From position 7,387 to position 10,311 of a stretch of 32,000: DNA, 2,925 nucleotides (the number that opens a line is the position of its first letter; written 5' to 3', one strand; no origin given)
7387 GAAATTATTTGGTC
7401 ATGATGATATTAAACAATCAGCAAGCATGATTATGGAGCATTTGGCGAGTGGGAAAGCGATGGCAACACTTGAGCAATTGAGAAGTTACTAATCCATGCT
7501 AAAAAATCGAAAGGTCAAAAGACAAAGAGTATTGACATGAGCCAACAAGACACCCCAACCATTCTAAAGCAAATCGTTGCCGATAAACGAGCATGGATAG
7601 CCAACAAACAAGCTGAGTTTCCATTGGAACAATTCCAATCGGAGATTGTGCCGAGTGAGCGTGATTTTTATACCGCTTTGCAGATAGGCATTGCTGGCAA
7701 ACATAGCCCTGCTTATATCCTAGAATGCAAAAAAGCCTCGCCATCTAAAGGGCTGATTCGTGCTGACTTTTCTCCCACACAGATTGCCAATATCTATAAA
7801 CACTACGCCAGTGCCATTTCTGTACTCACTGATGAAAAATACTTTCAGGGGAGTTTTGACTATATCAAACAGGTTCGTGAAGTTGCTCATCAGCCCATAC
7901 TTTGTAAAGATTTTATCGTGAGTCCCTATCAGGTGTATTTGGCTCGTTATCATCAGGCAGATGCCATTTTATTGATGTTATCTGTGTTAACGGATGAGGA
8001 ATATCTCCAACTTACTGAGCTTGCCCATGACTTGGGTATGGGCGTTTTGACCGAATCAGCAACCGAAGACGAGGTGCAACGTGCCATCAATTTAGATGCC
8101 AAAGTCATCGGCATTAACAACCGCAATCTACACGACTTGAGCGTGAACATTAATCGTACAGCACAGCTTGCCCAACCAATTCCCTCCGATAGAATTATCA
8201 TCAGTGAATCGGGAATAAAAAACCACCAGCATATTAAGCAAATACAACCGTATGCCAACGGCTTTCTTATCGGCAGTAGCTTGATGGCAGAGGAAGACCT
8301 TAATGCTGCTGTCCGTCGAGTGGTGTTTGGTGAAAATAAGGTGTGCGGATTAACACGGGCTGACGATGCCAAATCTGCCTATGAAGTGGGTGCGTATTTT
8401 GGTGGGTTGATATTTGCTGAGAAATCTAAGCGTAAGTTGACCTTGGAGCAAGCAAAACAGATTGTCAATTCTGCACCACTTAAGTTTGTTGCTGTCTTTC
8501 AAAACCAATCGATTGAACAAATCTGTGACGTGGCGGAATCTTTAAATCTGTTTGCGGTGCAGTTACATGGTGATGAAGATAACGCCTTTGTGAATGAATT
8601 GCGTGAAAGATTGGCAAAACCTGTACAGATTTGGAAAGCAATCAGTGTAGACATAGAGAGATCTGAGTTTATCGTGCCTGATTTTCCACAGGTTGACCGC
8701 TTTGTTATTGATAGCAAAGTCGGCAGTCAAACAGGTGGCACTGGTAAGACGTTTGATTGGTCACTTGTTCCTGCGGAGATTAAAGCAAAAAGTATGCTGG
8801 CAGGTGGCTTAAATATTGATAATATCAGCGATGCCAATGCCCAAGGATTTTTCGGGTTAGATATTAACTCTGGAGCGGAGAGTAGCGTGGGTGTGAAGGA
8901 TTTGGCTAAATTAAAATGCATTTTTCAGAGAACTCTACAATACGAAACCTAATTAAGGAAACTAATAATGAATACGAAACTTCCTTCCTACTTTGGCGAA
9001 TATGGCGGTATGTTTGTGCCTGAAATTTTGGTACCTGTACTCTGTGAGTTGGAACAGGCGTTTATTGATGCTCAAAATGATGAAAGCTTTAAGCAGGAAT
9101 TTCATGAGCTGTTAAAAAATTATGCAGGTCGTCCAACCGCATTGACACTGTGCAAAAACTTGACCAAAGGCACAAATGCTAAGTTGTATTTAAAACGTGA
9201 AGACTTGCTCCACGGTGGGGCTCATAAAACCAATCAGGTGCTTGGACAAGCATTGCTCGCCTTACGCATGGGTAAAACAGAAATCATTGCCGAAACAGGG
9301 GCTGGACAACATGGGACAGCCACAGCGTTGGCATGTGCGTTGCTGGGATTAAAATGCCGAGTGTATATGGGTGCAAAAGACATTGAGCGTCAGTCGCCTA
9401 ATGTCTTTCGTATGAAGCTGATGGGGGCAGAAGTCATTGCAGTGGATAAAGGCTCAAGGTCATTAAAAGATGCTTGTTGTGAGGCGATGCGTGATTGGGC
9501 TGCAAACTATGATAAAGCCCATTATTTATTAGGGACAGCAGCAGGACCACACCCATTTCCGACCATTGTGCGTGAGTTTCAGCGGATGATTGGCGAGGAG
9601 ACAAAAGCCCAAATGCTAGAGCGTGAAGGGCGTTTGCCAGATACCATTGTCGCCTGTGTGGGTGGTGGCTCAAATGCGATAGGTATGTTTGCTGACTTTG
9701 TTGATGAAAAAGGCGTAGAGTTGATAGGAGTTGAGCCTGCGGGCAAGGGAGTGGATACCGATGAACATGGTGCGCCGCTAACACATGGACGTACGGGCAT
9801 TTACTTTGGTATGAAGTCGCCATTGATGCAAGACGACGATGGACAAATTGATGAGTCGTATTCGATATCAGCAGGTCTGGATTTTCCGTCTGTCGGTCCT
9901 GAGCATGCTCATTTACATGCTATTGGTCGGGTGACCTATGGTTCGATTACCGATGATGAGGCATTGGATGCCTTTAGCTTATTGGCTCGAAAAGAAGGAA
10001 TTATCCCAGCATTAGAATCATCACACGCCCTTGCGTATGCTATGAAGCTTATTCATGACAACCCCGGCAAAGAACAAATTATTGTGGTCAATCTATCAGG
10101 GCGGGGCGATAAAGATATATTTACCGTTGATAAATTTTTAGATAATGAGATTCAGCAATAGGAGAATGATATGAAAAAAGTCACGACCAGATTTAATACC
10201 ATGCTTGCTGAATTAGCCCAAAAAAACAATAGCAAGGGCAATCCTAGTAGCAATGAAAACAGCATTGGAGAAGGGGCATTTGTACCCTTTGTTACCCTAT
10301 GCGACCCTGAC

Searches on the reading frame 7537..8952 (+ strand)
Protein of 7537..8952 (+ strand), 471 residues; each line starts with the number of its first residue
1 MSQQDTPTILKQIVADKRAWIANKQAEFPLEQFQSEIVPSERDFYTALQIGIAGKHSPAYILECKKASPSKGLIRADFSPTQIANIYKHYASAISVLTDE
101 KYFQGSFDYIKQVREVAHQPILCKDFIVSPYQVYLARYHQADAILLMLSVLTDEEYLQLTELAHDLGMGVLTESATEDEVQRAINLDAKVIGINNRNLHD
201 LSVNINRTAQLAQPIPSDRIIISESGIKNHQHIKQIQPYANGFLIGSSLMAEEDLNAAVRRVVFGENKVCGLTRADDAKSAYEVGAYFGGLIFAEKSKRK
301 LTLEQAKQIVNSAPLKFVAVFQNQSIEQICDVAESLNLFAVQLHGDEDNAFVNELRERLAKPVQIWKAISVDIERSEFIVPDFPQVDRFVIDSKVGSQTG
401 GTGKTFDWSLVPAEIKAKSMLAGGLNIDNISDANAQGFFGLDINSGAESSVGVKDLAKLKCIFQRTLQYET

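Call 24: search_protein_families(library=pfam, proteins=[window:7537-8952:+], max_evalue=0.01)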
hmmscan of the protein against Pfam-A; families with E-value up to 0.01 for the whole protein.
window:7537-8952:+ (471 aa): 2 families
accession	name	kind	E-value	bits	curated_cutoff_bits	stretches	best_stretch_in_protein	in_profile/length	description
PF00218.27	IGPS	-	4.6e-95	318.1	27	1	10-261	1-253/254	Indole-3-glycerol phosphate synthase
PF00697.28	PRAI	-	1.2e-54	185.5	22.7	1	267-464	1-192/193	N-(5'phosphoribosyl)anthranilate (PRA) isomerase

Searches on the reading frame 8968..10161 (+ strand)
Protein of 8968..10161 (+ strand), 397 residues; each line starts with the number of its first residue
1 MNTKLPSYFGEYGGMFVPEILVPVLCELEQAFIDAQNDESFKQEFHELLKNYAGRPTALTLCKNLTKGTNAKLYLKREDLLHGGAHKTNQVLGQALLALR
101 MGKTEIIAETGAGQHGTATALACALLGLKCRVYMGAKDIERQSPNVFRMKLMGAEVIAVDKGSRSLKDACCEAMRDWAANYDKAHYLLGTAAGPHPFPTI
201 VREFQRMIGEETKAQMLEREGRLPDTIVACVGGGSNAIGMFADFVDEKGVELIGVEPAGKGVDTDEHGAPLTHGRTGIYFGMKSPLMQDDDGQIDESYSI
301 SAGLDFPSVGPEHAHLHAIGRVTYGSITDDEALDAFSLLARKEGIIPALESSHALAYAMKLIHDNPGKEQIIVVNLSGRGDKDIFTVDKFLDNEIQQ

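Call 24: search_protein_families(library=pfam, proteins=[window:8968-10161:+], max_evalue=0.01)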
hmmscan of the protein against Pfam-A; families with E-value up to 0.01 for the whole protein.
window:8968-10161:+ (397 aa): 1 family
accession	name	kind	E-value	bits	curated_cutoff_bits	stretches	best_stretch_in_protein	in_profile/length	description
PF00291.31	PALP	-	4.6e-44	151.4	35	1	53-378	4-295/295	Pyridoxal-phosphate dependent enzyme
